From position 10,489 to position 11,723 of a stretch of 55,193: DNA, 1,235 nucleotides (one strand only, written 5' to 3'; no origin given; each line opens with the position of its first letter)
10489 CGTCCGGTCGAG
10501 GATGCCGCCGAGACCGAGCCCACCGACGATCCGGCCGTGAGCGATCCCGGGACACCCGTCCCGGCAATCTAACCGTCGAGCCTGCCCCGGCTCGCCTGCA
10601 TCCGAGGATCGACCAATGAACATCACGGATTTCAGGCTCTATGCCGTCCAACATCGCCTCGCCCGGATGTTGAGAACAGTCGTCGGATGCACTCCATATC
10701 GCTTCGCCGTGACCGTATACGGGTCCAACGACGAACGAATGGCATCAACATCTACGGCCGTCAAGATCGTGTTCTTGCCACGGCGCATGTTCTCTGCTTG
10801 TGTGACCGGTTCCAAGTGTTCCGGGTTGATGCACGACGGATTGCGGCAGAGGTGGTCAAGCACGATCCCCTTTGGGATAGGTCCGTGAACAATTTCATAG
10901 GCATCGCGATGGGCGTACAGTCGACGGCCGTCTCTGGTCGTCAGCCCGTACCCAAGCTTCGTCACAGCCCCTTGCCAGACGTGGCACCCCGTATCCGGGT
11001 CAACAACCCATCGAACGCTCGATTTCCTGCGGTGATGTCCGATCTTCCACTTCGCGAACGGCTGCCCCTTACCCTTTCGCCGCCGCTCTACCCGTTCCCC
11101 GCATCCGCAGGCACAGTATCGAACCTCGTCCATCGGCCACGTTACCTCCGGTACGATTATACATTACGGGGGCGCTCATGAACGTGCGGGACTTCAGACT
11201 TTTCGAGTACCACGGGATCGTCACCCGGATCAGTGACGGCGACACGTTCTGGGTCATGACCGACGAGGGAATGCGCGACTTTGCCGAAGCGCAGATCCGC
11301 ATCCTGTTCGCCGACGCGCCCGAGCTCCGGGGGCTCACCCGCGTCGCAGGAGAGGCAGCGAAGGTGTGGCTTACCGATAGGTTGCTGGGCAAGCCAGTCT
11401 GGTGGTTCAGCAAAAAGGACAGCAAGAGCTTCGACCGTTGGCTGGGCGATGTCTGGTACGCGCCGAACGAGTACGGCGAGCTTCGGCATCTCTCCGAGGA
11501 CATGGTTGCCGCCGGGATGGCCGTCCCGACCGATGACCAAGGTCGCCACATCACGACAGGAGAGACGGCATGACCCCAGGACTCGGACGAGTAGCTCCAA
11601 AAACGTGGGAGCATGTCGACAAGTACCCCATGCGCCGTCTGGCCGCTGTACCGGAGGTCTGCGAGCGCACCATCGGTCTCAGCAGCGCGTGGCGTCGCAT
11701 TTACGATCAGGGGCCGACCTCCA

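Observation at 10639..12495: Homing-endonuclease island that has duplicated the 5' end of the endolysin peptidase gene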

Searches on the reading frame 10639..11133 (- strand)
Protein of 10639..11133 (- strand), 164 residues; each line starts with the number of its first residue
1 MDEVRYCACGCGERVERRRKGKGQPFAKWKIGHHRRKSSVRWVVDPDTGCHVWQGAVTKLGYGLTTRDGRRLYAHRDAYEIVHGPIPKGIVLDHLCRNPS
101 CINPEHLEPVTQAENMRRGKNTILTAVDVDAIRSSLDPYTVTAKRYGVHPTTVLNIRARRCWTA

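Call 5: search_protein_families(library=pfam, proteins=[window:10639-11133:-], max_evalue=0.01)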
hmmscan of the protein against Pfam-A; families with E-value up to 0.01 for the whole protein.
window:10639-11133:- (164 aa): 3 families
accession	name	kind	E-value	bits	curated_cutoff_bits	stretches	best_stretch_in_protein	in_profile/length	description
PF13392.12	HNH_3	-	2.2e-15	56.4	24.8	1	73-117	2-46/46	HNH endonuclease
PF05551.17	zf-His_Me_endon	-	0.00038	21.1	27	1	93-118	68-93/131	Zinc-binding loop region of homing endonuclease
PF20137.4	DUF6527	-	0.0013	19.1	23.6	1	6-53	6-54/63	Family of unknown function (DUF6527)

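Call 6: search_protein_families(library=phrogs, proteins=[window:10639-11133:-], max_evalue=0.001)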
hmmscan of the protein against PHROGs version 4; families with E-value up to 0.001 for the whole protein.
window:10639-11133:- (164 aa): 10 families
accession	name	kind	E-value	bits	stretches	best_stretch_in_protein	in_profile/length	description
phrog_826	-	DNA, RNA and nucleotide metabolism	6.4e-30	105.7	1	43-121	78-160/281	HNH endonuclease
phrog_1872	-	DNA, RNA and nucleotide metabolism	7.5e-29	101.8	1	44-120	30-110/166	endonuclease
phrog_6254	-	DNA, RNA and nucleotide metabolism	9.3e-25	88.7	1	40-118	4-85/154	HNH endonuclease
phrog_3593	-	DNA, RNA and nucleotide metabolism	2.4e-24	87.2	1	16-119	35-143/210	HNH endonuclease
phrog_59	-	DNA, RNA and nucleotide metabolism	4.8e-23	83.2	1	44-163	152-273/423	HNH endonuclease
phrog_99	-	DNA, RNA and nucleotide metabolism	1e-14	56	1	44-120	120-206/383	HNH endonuclease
phrog_4842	-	DNA, RNA and nucleotide metabolism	1.8e-11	45.1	1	47-113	74-141/154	HNH endonuclease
phrog_1492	-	DNA, RNA and nucleotide metabolism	5.1e-09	36.8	1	40-117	69-157/414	HNH endonuclease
phrog_10495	-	DNA, RNA and nucleotide metabolism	4.7e-05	24.5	1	79-118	15-54/63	HNH endonuclease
phrog_1891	-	DNA, RNA and nucleotide metabolism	5.1e-05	23.8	1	74-124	167-217/255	HNH endonuclease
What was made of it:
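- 10639..11133 (-): HNH1, a free-standing HNH_3 endonuclease gene of 164 aa, antisense to the lysis operon. PF13392 at E 2e-15 and phrog_826 at 6e-30 (calls 5, 6).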

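Call 61: find_homologous_proteins(query=window:10639-11133:-, max_evalue=1e-10)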
Query window:10639-11133:- (164 aa): 459 proteins with E <= 1e-10 among 492 candidates; the best 120 are listed.
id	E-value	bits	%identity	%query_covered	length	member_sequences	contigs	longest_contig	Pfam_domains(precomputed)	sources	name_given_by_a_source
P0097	3.5e-111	387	100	100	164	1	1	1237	PF13392.13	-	-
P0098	1.7e-44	170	50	96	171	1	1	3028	PF13392.13,PF05551.18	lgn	-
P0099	2.0e-42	163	52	70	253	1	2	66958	PF13392.13,PF05551.18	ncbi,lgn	-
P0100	2.8e-36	143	49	96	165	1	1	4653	PF13392.13,PF05551.18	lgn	-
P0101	1.3e-35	141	47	95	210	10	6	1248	PF13392.13,PF05551.18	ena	-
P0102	5.5e-35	139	45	99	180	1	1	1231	PF13392.13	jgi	jgi:hypothetical protein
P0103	6.4e-35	139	46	95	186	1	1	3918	PF13392.13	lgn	-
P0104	1.3e-34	138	48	84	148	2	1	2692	PF13392.13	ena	-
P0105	1.3e-33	135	47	96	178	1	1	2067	PF13392.13,PF05551.18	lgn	-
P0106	2.5e-32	130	45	95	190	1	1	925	PF13392.13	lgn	-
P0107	5.3e-32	129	45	95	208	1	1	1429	PF13392.13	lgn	-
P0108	1.3e-31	128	43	98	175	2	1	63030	PF13392.13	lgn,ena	-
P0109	1.8e-31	128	47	96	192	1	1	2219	PF13392.13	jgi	jgi:hypothetical protein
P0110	2.2e-31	127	46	96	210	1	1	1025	PF13392.13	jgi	jgi:hypothetical protein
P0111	3.6e-31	127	46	96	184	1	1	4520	PF13392.13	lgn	-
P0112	6.3e-31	126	60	46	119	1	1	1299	PF13392.13,PF05551.18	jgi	jgi:HNH endonuclease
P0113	6.5e-31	126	45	98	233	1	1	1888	PF13392.13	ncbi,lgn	-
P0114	2.0e-30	124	53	70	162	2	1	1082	PF13392.13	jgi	jgi:hypothetical protein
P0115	2.5e-30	124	46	93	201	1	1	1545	PF13392.13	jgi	jgi:hypothetical protein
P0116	3.2e-30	124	50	71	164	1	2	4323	PF13392.13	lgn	-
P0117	4.3e-30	123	50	75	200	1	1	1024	PF13384.13,PF13392.13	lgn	-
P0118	3.7e-29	120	40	95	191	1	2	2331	PF13392.13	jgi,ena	-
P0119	4.6e-29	120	51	45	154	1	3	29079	PF13392.13,PF05551.18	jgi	jgi:hypothetical protein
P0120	6.2e-29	119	43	96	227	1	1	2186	PF13392.13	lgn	-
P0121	2.2e-28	118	42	96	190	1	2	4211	PF13392.13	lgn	-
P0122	8.4e-28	116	47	79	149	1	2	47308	PF13392.13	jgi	jgi:hypothetical protein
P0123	1.1e-27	115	42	96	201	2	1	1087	PF13392.13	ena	-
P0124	1.9e-27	115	49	73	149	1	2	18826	PF13392.13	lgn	-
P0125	2.6e-27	114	49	69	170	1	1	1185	PF13392.13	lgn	-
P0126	2.9e-27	114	42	96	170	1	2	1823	PF13392.13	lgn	-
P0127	4.1e-27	113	49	74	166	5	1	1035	PF13392.13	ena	-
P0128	5.5e-27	113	49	77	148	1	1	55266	PF13392.13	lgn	-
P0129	1.2e-26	112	44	96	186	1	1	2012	PF13392.13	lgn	-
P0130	2.1e-26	111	46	77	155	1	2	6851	PF13392.13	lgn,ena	-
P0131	2.4e-26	111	42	87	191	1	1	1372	PF13392.13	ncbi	-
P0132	2.6e-26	111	47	76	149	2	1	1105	PF12824.14,PF13392.13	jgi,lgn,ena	-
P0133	6.8e-26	109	50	69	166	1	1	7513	PF13392.13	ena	-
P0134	7.7e-26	109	60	54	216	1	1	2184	PF13392.13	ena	-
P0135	1.3e-25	109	59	46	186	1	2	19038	PF13392.13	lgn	-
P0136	5.7e-25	106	46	79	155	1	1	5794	PF13392.13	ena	-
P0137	1.8e-24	105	57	52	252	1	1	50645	PF13392.13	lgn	-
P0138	2.0e-24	105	63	46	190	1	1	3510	PF13392.13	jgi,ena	-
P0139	2.3e-24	104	63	51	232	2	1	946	PF13392.13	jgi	-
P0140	2.5e-24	104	65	48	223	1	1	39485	PF13392.13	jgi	jgi:hypothetical protein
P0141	3.5e-24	104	43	96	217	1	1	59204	PF13392.13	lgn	-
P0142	6.9e-24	103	58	49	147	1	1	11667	PF13392.13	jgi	jgi:HNH endonuclease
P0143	7.1e-24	103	65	43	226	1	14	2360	PF13392.13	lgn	-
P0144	7.6e-24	103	61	48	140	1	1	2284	PF13392.13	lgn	-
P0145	7.7e-24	103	45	70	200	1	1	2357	PF13392.13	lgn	-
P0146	1.5e-23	102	64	45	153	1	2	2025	PF13392.13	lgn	-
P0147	1.7e-23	102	50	70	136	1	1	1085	PF13392.13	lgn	-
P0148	1.8e-23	102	58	49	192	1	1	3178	PF13392.13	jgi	jgi:hypothetical protein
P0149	1.8e-23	102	59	57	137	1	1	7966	PF13392.13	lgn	-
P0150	2.2e-23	101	51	61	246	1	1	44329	PF12802.14,PF13392.13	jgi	jgi:hypothetical protein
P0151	2.7e-23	101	57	54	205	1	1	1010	PF13392.13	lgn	-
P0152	3.1e-23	101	58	46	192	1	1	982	PF13392.13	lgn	-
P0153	3.8e-23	100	62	47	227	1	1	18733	PF13392.13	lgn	-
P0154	5.3e-23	100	45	72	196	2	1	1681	PF13392.13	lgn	-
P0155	7.5e-23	100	62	45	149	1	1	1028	PF13392.13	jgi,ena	-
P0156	7.7e-23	99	46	73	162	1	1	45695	PF13392.13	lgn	-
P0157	7.9e-23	99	57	49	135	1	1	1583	PF13392.13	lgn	-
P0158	1.0e-22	99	57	48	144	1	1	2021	PF13392.13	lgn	-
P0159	1.1e-22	99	42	100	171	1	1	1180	PF13936.13,PF13392.13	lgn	-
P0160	1.1e-22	99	46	68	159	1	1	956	PF13392.13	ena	-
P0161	2.0e-22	98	57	49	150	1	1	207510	PF13392.13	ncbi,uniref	ncbi:HNH endonuclease signature motif containing protein [Streptomyces sp. NPDC052773]|uniref:HNH en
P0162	2.2e-22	98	60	46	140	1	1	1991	PF13392.13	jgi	jgi:hypothetical protein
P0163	2.2e-22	98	63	46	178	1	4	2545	PF13392.13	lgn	-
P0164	2.6e-22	98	61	46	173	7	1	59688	PF13392.13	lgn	-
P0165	2.6e-22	98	55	51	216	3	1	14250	PF13392.13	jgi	jgi:hypothetical protein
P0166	3.1e-22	98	63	46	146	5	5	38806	PF13392.13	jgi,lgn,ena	-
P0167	3.9e-22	97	48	69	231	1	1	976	PF13392.13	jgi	jgi:hypothetical protein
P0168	4.3e-22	97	47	68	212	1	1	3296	PF13936.13,PF13392.13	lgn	-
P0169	5.0e-22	97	51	42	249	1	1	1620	PF13392.13,PF05551.18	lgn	-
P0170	6.0e-22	97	40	95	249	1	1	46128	PF13392.13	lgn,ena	-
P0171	6.6e-22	96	53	51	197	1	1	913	PF13392.13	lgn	-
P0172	8.2e-22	96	59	48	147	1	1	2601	PF13392.13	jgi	jgi:hypothetical protein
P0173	8.3e-22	96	46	76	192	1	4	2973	PF13392.13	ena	-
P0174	8.6e-22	96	44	70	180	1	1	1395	PF13392.13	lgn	-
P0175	1.0e-21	96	60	45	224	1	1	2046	PF13392.13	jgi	jgi:hypothetical protein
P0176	1.1e-21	96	56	51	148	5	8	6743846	PF13392.13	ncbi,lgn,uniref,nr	ncbi:HNH endonuclease signature motif containing protein [Achromobacter xylosoxidans]|uniref:HNH end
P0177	1.1e-21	96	47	70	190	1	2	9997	PF13392.13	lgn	-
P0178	1.2e-21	96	55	52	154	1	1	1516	PF13392.13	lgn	-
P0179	1.2e-21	96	42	93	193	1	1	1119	PF13392.13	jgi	jgi:hypothetical protein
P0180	1.5e-21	95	54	48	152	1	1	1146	PF13392.13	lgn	-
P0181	1.5e-21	95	54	55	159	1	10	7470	PF13392.13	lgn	-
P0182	1.5e-21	95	58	47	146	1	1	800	PF13392.13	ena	-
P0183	1.6e-21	95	47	69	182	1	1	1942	PF13392.13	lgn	-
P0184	1.6e-21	95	55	48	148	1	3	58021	PF13392.13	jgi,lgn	jgi:hypothetical protein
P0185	1.7e-21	95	61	46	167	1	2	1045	PF13392.13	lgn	-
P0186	2.6e-21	95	59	43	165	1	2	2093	PF13392.13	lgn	-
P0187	3.1e-21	94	62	43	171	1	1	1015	PF13392.13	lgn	-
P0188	3.3e-21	94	49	57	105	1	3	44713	PF13392.13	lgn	-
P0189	4.2e-21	94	54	48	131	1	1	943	PF13392.13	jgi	-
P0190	4.4e-21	94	57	49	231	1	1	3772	PF13392.13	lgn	-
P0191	4.6e-21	94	47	66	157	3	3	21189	PF13392.13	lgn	-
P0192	5.4e-21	93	54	51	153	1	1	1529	PF13392.13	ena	-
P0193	6.2e-21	93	58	47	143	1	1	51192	PF13392.13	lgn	-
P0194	6.6e-21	93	46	71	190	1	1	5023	PF13392.13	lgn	-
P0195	6.7e-21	93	46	71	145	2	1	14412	PF13936.13,PF01381.29,PF13392.13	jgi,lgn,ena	-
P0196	6.7e-21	93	54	48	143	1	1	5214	PF13392.13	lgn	-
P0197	7.4e-21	93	57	51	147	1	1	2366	PF13392.13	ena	-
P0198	7.6e-21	93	61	44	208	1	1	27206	PF13392.13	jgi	jgi:hypothetical protein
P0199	7.9e-21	93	59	46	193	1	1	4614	PF13392.13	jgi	-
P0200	8.3e-21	93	57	47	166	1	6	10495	PF13392.13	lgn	-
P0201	8.7e-21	93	59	48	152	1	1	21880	PF13392.13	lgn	-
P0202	1.1e-20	93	51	62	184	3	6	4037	PF13392.13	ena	-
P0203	1.1e-20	92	58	43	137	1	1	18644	PF13392.13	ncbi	-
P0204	1.2e-20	92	55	50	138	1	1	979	PF13392.13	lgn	-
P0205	1.3e-20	92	60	47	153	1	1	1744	PF13392.13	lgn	-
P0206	1.4e-20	92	59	46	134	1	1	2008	PF13392.13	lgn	-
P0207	1.6e-20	92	58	49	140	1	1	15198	PF13392.13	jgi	jgi:hypothetical protein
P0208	1.6e-20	92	57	46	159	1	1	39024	PF13392.13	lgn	-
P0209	1.6e-20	92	60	47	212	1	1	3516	PF13392.13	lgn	-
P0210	1.8e-20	92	59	48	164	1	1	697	PF13392.13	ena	-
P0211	1.8e-20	92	56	48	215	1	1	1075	PF13392.13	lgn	-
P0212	2.1e-20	92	43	67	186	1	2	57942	PF13392.13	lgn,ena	-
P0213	2.1e-20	92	44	74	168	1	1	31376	PF13392.13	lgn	-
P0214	2.1e-20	92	51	54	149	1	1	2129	PF13392.13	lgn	-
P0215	2.2e-20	92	59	45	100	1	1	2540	PF13392.13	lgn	-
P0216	2.3e-20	91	39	74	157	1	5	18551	PF13392.13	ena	-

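Call 62: find_encoding_contigs(protein=P0097, flank=3000, max_places=6)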
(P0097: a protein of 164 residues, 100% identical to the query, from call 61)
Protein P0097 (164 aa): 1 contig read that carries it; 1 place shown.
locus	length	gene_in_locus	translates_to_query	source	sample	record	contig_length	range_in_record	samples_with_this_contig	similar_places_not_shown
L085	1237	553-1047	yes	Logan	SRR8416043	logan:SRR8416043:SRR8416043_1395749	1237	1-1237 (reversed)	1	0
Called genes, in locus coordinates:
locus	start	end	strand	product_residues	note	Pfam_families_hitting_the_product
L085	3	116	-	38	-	?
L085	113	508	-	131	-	-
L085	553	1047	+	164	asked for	PF13392:HNH_3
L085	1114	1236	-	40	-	?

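Call 69: search_dna_similar(query=window:10639-11133:-, collection=phages, mode=protein, max_rows=30, max_evalue=1e-12)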
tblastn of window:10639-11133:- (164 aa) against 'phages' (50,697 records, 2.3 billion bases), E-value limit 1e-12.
Records with a match: 606; places in all: 669; records where one place covers at least 80% of the query: 3.
Best place of each record, by identity: <60% 606.
By first word of the organism name: Escherichia 150; Klebsiella 102; Yersinia 58; Mycobacterium 54; Salmonella 44; Streptomyces 28; Pseudomonas 15; Xanthomonas 14; Stenotrophomonas 14; Pectobacterium 13; and 36 more.
By host as written in the record: - 114; Klebsiella pneumoniae 58; Mycobacterium smegmatis mc2 155 39; Escherichia coli 38; Yersinia pestis 35; Streptomyces sanglieri UNT16F27A 16; Klebsiella pneumoniae 135080 14; Escherichia coli rfaC 14; and 133 more.
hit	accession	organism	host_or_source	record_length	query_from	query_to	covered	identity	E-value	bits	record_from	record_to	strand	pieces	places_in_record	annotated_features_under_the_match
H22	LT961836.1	Yersinia phage fPS-26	-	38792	42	162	74%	42.2%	7e-22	96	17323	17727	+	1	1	g029: Phage protein | g028: Phage protein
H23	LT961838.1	Yersinia phage fPS-19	-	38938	42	162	74%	42.2%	7e-22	96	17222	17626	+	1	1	g029: Phage protein | g028: Phage protein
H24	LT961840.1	Yersinia phage fPS-7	-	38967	42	162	74%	42.2%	7e-22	96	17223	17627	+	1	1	g029: Phage protein | g028: Phage protein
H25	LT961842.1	Yersinia phage fPS-86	-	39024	42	162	74%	42.2%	7e-22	96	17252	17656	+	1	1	g029: Phage protein | g028: Phage protein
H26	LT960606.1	Yersinia phage fPS-9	-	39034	42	162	74%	42.2%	7e-22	96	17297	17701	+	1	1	g029: Phage protein | g028: Phage protein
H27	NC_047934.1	Yersinia phage fPS-9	-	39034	42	162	74%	42.2%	7e-22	96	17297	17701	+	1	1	g029: HNH endonuclease | g028: host range and adsorption protein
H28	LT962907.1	Yersinia phage fPS-10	-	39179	42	162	74%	42.2%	7e-22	96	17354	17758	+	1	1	g029: Phage protein | g028: Phage protein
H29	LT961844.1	Yersinia phage fPS-21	-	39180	42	162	74%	42.2%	7e-22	96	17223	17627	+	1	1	g029: Phage protein | g028: Phage protein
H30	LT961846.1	Yersinia phage fPS-64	-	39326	42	162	74%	42.2%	7e-22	96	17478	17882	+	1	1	g029: Phage protein | g028: Phage protein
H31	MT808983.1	Escherichia phage TM1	Escherichia coli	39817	35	163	79%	39.5%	1e-17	84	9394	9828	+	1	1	HNH homing endonuclease | endonuclease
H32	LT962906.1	Yersinia phage fPS16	-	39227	42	162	74%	41.5%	4e-21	94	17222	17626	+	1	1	g029: Phage protein | g028: Phage protein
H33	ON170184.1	Ralstonia phage YO106_1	Ralstonia solanacearum T394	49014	33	156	76%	40.1%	1e-16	82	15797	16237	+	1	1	record has no annotation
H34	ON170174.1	Ralstonia phage YO102_1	Ralstonia solanacearum T334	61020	33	156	76%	40.1%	1e-16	82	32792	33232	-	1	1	record has no annotation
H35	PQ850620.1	Escherichia phage MeretOppenheim_Bas102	Escherichia coli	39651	50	162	69%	43.5%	1e-19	90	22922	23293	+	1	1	HNH endonuclease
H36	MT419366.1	Serratia phage SALSA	Serratia marcescens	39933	44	163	73%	40.9%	1e-18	87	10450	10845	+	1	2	HNH endonuclease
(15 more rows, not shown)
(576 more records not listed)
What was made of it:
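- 10639..11133 (-): About 600 GenBank phage records hold homologues; the annotated ones are mostly labelled HNH or homing endonuclease (call 69).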

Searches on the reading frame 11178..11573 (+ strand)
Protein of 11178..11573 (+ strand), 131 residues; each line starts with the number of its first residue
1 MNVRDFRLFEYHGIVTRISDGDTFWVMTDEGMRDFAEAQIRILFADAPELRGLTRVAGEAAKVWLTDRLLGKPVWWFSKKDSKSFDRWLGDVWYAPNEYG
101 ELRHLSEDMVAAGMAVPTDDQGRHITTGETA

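Call 5: search_protein_families(library=pfam, proteins=[window:11178-11573:+], max_evalue=0.01)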
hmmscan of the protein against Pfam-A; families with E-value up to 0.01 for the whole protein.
window:11178-11573:+ (131 aa): 1 family
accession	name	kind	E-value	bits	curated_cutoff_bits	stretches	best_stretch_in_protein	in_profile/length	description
PF00565.23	SNase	-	0.00015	22.6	21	1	40-116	2-75/107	Staphylococcal nuclease homologue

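Call 6: search_protein_families(library=phrogs, proteins=[window:11178-11573:+], max_evalue=0.001)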
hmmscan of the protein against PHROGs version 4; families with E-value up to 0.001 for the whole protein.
window:11178-11573:+ (131 aa): 2 families
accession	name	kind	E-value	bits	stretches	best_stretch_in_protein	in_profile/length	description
phrog_452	-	DNA, RNA and nucleotide metabolism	8.4e-17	62.6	1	6-121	64-180/201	endonuclease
phrog_8809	-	unknown function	0.00018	19.6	1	11-118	1099-1204/2317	-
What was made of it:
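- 11178..11573 (+): Intact SNase-like gene (131 aa). Its stop codon overlaps the ATG of stub 2 (ATGA). PF00565 at 1.5e-4 and phrog_452 at 8e-17 (calls 5, 6).
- Checked: 11178-11573 is SNase-like: PF00565 at 1.5e-4 and phrog_452 at 8e-17 (calls 5, 6).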
